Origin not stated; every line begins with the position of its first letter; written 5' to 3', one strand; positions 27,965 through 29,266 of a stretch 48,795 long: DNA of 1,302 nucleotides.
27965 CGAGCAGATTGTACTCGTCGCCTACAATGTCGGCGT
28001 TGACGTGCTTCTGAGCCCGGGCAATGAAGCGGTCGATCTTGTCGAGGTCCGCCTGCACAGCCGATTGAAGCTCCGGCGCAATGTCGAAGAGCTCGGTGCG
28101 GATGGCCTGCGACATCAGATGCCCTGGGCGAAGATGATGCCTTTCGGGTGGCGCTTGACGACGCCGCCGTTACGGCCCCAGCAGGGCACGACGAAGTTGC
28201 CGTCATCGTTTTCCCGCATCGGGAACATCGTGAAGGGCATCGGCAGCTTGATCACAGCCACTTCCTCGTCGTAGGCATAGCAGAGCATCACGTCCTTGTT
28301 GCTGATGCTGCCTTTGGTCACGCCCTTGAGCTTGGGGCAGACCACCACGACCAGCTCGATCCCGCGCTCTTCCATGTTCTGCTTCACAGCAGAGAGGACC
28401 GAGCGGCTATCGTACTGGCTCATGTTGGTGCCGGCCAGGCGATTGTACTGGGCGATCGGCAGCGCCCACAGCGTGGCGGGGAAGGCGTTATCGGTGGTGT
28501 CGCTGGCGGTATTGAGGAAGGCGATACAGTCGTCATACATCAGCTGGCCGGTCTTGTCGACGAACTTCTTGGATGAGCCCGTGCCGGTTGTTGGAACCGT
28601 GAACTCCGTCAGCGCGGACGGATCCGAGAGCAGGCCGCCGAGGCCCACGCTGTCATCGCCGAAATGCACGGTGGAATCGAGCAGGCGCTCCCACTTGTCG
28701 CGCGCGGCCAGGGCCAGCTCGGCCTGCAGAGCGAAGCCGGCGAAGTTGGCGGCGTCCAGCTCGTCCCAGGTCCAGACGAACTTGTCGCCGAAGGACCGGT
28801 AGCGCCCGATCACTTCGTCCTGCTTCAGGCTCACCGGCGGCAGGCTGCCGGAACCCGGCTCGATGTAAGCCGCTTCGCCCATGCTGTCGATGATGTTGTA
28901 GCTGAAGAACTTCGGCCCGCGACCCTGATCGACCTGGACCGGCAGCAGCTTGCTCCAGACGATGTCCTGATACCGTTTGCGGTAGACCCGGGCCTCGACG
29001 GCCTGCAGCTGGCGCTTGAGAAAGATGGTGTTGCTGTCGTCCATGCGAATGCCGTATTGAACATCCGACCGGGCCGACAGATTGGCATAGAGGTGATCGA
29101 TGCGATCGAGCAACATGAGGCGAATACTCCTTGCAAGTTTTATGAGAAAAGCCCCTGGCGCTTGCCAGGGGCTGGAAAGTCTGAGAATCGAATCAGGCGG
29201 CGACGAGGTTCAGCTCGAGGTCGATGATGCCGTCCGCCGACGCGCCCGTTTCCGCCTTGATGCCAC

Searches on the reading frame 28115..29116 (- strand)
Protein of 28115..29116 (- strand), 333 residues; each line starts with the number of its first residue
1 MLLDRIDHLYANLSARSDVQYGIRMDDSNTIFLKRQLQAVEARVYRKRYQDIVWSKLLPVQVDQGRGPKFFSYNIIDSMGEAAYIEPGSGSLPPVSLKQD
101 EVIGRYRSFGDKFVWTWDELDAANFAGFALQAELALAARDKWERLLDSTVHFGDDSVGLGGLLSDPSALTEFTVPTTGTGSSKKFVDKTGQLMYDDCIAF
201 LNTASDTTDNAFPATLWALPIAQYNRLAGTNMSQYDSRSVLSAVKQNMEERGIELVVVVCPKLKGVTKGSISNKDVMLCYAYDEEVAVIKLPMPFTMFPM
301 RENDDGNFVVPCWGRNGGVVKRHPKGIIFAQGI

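Call 82: search_dna_similar(query=window:28115-29116:-, collection=phages, mode=protein, max_evalue=0.00001, max_rows=12)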
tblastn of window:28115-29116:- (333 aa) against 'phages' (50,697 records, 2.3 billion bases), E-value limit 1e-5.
Records with a match: 145; places in all: 145; records where one place covers at least 80% of the query: 82.
Best place of each record, by identity: <60% 145.
By first word of the organism name: Escherichia 42; Aeromonas 21; Yersinia 16; Rhizobium 16; Pseudomonas 10; Pantoea 7; Shewanella 5; Veterinaerplatzvirus 4; Listeria 3; Synechococcus 2; and 13 more.
By host as written in the record: - 16; Yersinia enterocolitica 14; Escherichia coli 14; E. coli O157:H7 R508 (phage type 14) 7; Rhizobium etli GR56 5; Shewanella putrefaciens 4; Escherichia sp. 3; Aeromonas hydrophila 4.3T 3; and 59 more.
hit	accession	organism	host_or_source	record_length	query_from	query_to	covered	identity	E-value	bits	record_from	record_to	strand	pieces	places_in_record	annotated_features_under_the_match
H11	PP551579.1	Shewanella phage MSO-5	Shewanella oneidensis MR-1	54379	10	333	97%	26.5%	3e-12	74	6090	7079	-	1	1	hypothetical protein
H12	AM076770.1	Yersinia phage PY100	Yersinia sp.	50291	22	333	94%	27.4%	2e-10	68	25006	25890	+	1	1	hypothetical protein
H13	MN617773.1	Yersinia phage vB_Yen_X1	Yersinia enterocolitica ATCC 23715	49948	22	333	94%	27.4%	6e-11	69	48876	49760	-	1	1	hypothetical protein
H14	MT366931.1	Yersinia phage vB_YenM_12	Yersinia enterocolitica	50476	22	333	94%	27.4%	6e-11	69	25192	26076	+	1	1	major capsid protein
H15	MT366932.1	Yersinia phage vB_YenM_22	Yersinia enterocolitica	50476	22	333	94%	27.4%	6e-11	69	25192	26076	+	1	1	major capsid protein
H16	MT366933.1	Yersinia phage vB_YenM_25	Yersinia enterocolitica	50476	22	333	94%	27.4%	6e-11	69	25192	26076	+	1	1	major capsid protein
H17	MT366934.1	Yersinia phage vB_YenM_27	Yersinia enterocolitica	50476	22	333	94%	27.4%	6e-11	69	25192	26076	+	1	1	major capsid protein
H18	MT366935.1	Yersinia phage vB_YenM_39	Yersinia enterocolitica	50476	22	333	94%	27.4%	6e-11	69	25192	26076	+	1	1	major capsid protein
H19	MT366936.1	Yersinia phage vB_YenM_126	Yersinia enterocolitica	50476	22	333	94%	27.4%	6e-11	69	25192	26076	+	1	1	major capsid protein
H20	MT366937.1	Yersinia phage vB_YenM_526-1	Yersinia enterocolitica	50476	22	333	94%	27.4%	6e-11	69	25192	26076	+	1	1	major capsid protein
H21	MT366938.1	Yersinia phage vB_YenM_526-2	Yersinia enterocolitica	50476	22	333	94%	27.4%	6e-11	69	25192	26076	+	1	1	major capsid protein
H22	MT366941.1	Yersinia phage vB_YenM_574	Yersinia enterocolitica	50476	22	333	94%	27.4%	6e-11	69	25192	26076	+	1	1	major capsid protein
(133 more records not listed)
